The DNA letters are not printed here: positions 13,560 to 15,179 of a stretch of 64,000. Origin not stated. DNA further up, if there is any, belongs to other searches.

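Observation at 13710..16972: Tandem, separately promoted paralogues of a ~430-aa HD-motif protein next to an MBL-fold hydrolase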

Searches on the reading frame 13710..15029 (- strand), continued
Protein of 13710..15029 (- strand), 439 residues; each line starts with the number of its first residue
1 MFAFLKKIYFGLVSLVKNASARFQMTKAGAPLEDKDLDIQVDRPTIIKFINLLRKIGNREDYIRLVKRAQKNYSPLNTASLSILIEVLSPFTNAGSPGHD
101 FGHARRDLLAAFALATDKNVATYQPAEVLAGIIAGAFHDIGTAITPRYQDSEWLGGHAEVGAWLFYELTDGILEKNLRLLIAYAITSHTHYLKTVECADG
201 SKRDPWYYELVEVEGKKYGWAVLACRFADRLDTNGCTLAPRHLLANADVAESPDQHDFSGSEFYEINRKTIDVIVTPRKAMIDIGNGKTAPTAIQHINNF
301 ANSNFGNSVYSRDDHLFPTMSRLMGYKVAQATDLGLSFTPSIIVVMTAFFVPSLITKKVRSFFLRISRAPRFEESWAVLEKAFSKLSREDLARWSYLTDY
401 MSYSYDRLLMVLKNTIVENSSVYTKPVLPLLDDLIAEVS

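Call 32: find_related_loci(query=A1, collection=metagenome_contigs, flank=8000)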
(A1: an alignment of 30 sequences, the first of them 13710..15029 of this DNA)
Query A1 (439 aa) in metagenome_contigs; peptide patterns used: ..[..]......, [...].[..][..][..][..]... (x = any residue, [..] = any of these).
85 stretches matched a pattern; 30 encode a relative of the query (tblastn E <= 1e-3); 29 distinct loci.
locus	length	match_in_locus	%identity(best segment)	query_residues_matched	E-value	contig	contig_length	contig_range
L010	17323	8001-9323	54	1-439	7e-150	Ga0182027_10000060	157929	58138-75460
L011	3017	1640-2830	57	41-439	5e-157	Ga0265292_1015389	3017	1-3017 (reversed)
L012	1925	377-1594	56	33-439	1e-153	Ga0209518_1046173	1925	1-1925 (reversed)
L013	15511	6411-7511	38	49-416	5e-71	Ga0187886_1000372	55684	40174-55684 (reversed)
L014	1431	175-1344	37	46-439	3e-73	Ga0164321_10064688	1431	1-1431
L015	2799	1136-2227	37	53-431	4e-69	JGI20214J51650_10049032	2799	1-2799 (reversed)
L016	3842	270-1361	37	53-431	2e-68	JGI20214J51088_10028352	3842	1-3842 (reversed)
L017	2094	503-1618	37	53-439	4e-70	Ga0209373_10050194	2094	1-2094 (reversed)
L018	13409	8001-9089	35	46-409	1e-66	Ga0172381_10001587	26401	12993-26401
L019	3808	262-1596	33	4-439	4e-61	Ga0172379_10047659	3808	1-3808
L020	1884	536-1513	39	106-439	6e-62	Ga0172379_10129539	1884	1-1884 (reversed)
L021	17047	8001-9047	34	46-394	2e-59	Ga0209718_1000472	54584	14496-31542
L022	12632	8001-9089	36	46-409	2e-59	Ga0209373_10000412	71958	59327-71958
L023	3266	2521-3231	45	46-278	1e-58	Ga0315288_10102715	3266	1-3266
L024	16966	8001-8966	38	106-431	3e-54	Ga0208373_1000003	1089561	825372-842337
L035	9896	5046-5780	31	96-341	3e-23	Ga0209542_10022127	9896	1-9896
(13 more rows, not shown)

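Call 36: search_protein_families(library=pfam, proteins=[L021:9212-10225:+, L021:10138-10782:+, L021:10810-11700:+, L021:5457-6851:+, L013:7546-8433:-, L013:8430-9080:-, L013:8999-10006:-, L035:1947-2921:+, L035:2914-4794:+, L019:1736-2563:+], max_evalue=0.001)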
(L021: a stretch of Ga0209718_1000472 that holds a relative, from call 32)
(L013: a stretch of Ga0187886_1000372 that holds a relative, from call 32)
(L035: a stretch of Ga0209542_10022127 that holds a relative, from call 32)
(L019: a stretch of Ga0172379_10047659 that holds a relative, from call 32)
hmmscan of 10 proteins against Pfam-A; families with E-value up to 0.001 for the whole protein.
L021:9212-10225:+ (337 aa): 7 families
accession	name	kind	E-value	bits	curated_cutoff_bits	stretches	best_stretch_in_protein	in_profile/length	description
PF16363.11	GDP_Man_Dehyd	-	5.1e-77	260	27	1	4-307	1-332/332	GDP-mannose 4,6 dehydratase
PF01370.27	Epimerase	-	1.2e-64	218.4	20.9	1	4-243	2-240/240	NAD dependent epimerase/dehydratase family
PF01073.25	3Beta_HSD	-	1.4e-18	67.4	22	1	4-221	1-219/280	3-beta hydroxysteroid dehydrogenase/isomerase family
PF02719.21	Polysacc_synt_2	-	3.7e-17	62.9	20.2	1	3-128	1-132/293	Polysaccharide biosynthesis protein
PF07993.18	NAD_binding_4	-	5.8e-16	58.9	20.1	1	5-182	1-208/258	Male sterility protein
PF04321.23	RmlD_sub_bind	-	2.1e-14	53.7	27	1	1-167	1-141/287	RmlD substrate binding domain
PF13460.12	NAD_binding_10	-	0.00016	22.1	27.2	1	42-164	30-133/184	NAD(P)H-binding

L021:10138-10782:+ (214 aa): 1 family
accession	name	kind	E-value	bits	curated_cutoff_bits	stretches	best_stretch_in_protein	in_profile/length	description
PF00908.23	dTDP_sugar_isom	-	3.1e-75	251.9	27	1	35-206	1-168/168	dTDP-4-dehydrorhamnose 3,5-epimerase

L021:10810-11700:+ (296 aa): 6 families
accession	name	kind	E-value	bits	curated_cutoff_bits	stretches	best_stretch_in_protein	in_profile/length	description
PF04321.23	RmlD_sub_bind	-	3.4e-47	161.4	27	1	4-272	2-264/287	RmlD substrate binding domain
PF01370.27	Epimerase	-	4.2e-19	69.3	20.9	1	8-210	4-228/240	NAD dependent epimerase/dehydratase family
PF16363.11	GDP_Man_Dehyd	-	9.5e-13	48.7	27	1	38-281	60-322/332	GDP-mannose 4,6 dehydratase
PF07993.18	NAD_binding_4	-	5.6e-08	32.7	20.1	1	57-147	91-192/258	Male sterility protein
PF01073.25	3Beta_HSD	-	6.7e-08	32.3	22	1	38-146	53-160/280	3-beta hydroxysteroid dehydrogenase/isomerase family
PF02719.21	Polysacc_synt_2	-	0.00037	20.2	20.2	1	38-110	62-130/293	Polysaccharide biosynthesis protein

L021:5457-6851:+ (464 aa): 1 family
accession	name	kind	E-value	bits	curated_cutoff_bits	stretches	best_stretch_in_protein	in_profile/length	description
PF13399.11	LytR_C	-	2.2e-07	32.2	22.2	1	347-432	1-84/86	LytR cell envelope-related transcriptional attenuator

L013:7546-8433:- (295 aa): 5 families
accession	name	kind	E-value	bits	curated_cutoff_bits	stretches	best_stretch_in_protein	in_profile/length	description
PF04321.23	RmlD_sub_bind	-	1.2e-37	130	27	1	3-289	2-284/287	RmlD substrate binding domain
PF01370.27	Epimerase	-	2e-16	60.6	20.9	1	4-147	1-155/240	NAD dependent epimerase/dehydratase family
PF16363.11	GDP_Man_Dehyd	-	1.2e-11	45.1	27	1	31-125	55-148/332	GDP-mannose 4,6 dehydratase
PF01073.25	3Beta_HSD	-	3e-05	23.6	22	1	32-145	49-157/280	3-beta hydroxysteroid dehydrogenase/isomerase family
PF07993.18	NAD_binding_4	-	0.00012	21.8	20.1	0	53-147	90-190/258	Male sterility protein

L013:8430-9080:- (216 aa): 1 family
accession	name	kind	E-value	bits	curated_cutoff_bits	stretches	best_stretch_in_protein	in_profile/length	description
PF00908.23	dTDP_sugar_isom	-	2.9e-41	141.4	27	1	36-208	1-167/168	dTDP-4-dehydrorhamnose 3,5-epimerase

L013:8999-10006:- (335 aa): 7 families
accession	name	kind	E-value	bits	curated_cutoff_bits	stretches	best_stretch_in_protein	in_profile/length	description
PF16363.11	GDP_Man_Dehyd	-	3.1e-79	267.3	27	1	4-307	1-332/332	GDP-mannose 4,6 dehydratase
PF01370.27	Epimerase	-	1.2e-63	215.1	20.9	1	4-242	2-240/240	NAD dependent epimerase/dehydratase family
PF01073.25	3Beta_HSD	-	2.3e-21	76.5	22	1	4-221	1-220/280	3-beta hydroxysteroid dehydrogenase/isomerase family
PF02719.21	Polysacc_synt_2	-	1.6e-17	64.1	20.2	1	3-127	1-132/293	Polysaccharide biosynthesis protein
PF07993.18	NAD_binding_4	-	3.1e-15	56.5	20.1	1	5-182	1-209/258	Male sterility protein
PF04321.23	RmlD_sub_bind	-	7.9e-11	42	27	1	1-165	1-140/287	RmlD substrate binding domain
PF13460.12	NAD_binding_10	-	7.8e-09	36.1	27.2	1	40-163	28-133/184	NAD(P)H-binding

L035:1947-2921:+ (324 aa): 7 families
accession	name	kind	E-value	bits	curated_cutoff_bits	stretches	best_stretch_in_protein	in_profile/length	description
PF16363.11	GDP_Man_Dehyd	-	7.9e-78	262.7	27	1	4-307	1-332/332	GDP-mannose 4,6 dehydratase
PF01370.27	Epimerase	-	1.4e-58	198.6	20.9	1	4-243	2-240/240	NAD dependent epimerase/dehydratase family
PF01073.25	3Beta_HSD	-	3.2e-15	56.4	22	1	4-164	1-159/280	3-beta hydroxysteroid dehydrogenase/isomerase family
PF02719.21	Polysacc_synt_2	-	9.6e-14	51.7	20.2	1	3-125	1-129/293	Polysaccharide biosynthesis protein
PF04321.23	RmlD_sub_bind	-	1e-13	51.5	27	1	1-165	1-139/287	RmlD substrate binding domain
PF07993.18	NAD_binding_4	-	2.7e-13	50.1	20.1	1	5-180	1-206/258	Male sterility protein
PF13460.12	NAD_binding_10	-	6.6e-05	23.3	27.2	1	40-146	28-116/184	NAD(P)H-binding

L035:2914-4794:+ (626 aa): 9 families
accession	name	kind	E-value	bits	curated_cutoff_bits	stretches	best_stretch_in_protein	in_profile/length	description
PF00483.29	NTP_transferase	-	1e-61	209.1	21.2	1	270-503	1-243/245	Nucleotidyl transferase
PF00132.30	Hexapep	-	7.1e-16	57.6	27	2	526-559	2-35/36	Bacterial transferase hexapeptide (six repeats)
PF25084.1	LbH_EIF2B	-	1.3e-08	35.2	54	1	516-603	12-99/105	EIF2B subunit epsilon LbH domain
PF12804.13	NTP_transf_3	-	1.4e-06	29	27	1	271-327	1-52/160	MobA-like NTP transferase domain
PF14602.12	Hexapep_2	-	3.7e-06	27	27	2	543-570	1-26/34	Hexapeptide repeat of succinyl-transferase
PF00535.33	Glycos_transf_2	-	4.5e-05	23.9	23.3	0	51-136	51-132/168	Glycosyl transferase family 2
PF25087.1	GMPPB_C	-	0.00017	21.6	39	1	537-598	4-60/110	GMPPB C-terminal domain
PF24894.1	Hexapep_GlmU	-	0.00018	22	23.3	0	564-605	21-62/104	GlmU-like, C-terminal hexapeptide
PF25247.1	LbH_GLGC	-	0.00052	20.4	27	0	563-600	17-55/135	GLGC left-handed parallel beta-helix domain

L019:1736-2563:+ (275 aa): 2 families
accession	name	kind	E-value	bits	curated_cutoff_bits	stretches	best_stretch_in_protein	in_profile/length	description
PF00483.29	NTP_transferase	-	1.6e-64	218.3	21.2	1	2-232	1-243/245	Nucleotidyl transferase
PF12804.13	NTP_transf_3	-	6.9e-10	39.8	27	1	3-112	1-100/160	MobA-like NTP transferase domain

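Call 37: search_solved_structures(query=A1, max_evalue=10, show_alignments=5)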
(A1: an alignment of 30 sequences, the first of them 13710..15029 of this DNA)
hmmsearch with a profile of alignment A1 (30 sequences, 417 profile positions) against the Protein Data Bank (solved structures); distinct sequences matched with E-value up to 10: 10.
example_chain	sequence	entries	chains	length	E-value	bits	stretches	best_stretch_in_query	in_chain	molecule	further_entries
3ecm_A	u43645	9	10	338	0.0051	18.9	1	60-124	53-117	High affinity cAMP-specific and IBMX-insensitive 3',5'-cyclic phosphodiesterase 8A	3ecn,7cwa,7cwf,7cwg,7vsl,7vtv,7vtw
8yta_A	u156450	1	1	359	0.0059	18.6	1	60-124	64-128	High affinity cAMP-specific and IBMX-insensitive 3',5'-cyclic phosphodiesterase 8A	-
2pq7_A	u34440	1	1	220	0.26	13.2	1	67-146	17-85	Predicted HD superfamily hydrolase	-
2co9_A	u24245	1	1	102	0.75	11.7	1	347-396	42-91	thymus high mobility group box protein TOX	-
3r7w_A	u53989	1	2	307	0.8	11.6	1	238-326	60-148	GTP-binding protein GTR1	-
6jwp_A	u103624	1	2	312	0.84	11.6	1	238-326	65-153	GTP-binding protein GTR1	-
4arz_A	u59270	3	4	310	0.84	11.6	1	238-326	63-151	GTP-BINDING PROTEIN GTR1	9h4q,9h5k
9fys_X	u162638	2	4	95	1.4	10.8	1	166-210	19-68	Alpha-bungarotoxin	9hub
5ybv_A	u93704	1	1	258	1.5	10.7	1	273-312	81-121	KN motif and ankyrin repeat domain-containing protein 2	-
5ybv_B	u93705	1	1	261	1.5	10.7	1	273-312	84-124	KN motif and ankyrin repeat domain-containing protein 2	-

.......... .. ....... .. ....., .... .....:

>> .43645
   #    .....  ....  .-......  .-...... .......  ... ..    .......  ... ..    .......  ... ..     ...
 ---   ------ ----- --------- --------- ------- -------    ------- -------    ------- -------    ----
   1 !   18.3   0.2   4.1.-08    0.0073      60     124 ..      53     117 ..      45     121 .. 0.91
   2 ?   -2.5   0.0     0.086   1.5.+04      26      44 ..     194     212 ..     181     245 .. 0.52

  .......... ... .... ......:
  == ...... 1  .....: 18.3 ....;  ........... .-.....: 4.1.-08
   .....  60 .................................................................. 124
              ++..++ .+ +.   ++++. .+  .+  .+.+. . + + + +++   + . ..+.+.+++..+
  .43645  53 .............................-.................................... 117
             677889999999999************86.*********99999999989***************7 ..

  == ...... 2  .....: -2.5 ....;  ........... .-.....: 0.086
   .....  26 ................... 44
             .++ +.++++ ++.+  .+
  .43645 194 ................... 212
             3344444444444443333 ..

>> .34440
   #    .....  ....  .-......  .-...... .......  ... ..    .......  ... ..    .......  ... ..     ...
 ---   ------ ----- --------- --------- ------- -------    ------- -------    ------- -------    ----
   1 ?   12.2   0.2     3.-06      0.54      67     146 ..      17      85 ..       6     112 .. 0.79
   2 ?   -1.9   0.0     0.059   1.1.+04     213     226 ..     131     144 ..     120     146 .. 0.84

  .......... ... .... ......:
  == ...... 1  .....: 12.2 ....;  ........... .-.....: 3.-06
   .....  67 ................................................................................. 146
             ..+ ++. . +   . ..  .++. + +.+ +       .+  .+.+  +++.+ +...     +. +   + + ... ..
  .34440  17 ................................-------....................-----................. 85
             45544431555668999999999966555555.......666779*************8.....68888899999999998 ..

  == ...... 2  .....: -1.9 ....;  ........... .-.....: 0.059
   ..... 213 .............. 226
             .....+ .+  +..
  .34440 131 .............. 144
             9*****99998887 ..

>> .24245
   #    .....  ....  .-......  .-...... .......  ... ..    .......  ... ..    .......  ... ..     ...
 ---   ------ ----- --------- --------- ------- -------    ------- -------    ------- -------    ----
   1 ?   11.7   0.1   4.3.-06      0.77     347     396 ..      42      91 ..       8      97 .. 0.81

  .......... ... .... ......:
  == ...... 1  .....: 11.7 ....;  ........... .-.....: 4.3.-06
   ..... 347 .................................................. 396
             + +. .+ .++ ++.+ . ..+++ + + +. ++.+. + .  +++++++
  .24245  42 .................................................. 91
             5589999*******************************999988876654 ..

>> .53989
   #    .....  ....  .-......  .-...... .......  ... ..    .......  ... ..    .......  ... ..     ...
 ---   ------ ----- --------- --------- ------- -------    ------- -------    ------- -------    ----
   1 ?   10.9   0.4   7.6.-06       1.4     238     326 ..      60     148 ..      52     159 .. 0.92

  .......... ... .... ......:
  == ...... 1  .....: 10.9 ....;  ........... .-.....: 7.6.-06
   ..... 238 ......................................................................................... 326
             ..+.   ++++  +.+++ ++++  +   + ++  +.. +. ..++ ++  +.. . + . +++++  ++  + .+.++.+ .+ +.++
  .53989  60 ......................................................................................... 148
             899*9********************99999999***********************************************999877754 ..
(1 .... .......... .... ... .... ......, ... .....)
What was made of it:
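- Closest known: Class I cyclic-nucleotide phosphodiesterase catalytic domain. Same: HD (E 0.005, call 37), which suggests an equivalent pairing of acid His and metal His.
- The HD hydrolase 2PQ7 aligns, including the HAExGA and ADRLD motifs (call 37). The profile hits the PDE8A catalytic domain at E 0.005 (call 37).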

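Call 39: find_homologous_proteins(query=L001:6994-7794:+)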
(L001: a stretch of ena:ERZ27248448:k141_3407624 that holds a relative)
Query L001:6994-7794:+ (266 aa): 87 proteins with E <= 0.001 among 2023 candidates.
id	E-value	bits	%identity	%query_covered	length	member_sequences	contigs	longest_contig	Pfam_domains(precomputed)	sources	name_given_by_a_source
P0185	3.6e-172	588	100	100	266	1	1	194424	-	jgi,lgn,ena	-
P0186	2.5e-153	527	87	100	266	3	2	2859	-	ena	-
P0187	1.1e-138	479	79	100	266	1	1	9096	-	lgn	-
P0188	5.3e-135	467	77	98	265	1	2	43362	-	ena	-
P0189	1.3e-132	459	78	98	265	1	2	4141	-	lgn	-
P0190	1.4e-130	452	75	100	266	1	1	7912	-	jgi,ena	-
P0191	4.6e-127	441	74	100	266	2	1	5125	-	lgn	-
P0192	1.6e-123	429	72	100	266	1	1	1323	-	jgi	jgi:hypothetical protein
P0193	3.0e-115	402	66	100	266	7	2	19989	-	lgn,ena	-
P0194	1.6e-106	373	66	94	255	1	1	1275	-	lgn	-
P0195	5.3e-94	332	58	99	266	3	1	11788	-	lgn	-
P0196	2.7e-92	327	57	95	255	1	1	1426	-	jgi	-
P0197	1.6e-91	324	57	96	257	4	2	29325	-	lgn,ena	-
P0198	1.7e-91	324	56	99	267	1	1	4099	-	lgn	-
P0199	5.1e-91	323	56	99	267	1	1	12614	-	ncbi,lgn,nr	ncbi:MAG TPA: hypothetical protein VLH94_02985 [Spirochaetia bacterium]|nr:hypothetical protein [Spi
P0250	2.9e-43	166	38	95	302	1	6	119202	-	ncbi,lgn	-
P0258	3.0e-34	137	34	96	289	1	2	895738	-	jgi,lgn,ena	-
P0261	1.7e-33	134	34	88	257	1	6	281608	-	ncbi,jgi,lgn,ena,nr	ncbi:hypothetical protein KKH23_03825 [Patescibacteria group bacterium]|nr:hypothetical protein [Pat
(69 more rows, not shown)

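Call 42: search_protein_families(library=pfam, alignment_id=A2, max_evalue=0.01)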
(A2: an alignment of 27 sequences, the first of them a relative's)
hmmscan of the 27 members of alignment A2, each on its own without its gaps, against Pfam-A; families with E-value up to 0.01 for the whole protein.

A. member 1, P0185 (266 aa): 0 families

B. families by the number of members that match (of 27 scanned): 1 family
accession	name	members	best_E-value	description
PF00293.34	NUDIX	3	4e-06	NUDIX domain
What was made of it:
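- Three of 27 members hit Pfam NUDIX (call 42).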

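Call 47: predict_structure(alignment_id=A2)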
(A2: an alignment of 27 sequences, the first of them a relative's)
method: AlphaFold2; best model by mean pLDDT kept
length: 266 residues; sequences in the alignment: 27
mean_pLDDT: 88.3   pTM: 0.81
mean pLDDT of the five models: 88.3, 88.0, 87.6, 86.5, 84.5
residues with pLDDT >= 90: 161; 70-90: 82; 50-70: 15; < 50: 8
segments of 3 or more residues with pLDDT < 50: 215-222
pLDDT, mean of each block of 10 residues (from residue 1): 91 96 97 97 95 93 94 93 96 94 88 93 92 87 88 83 87 89 87 78 87 50 67 93 93 91 78
secondary structure, 60 per line:
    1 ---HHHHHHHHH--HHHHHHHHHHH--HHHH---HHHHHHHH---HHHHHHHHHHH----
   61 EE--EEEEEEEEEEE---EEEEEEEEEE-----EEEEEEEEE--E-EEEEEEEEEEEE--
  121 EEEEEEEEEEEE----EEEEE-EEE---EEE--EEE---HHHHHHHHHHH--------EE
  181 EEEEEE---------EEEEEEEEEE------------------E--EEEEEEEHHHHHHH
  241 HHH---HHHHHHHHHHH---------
elements in order: H4-12 H15-25 H28-31 H35-42 H46-56 E65-75 E79-88 E94-102 E107-118 E121-132 E137-141 E143-145 E149-151 E154-156 H160-170 E179-186 E196-205 E227-233 H234-243 H247-257
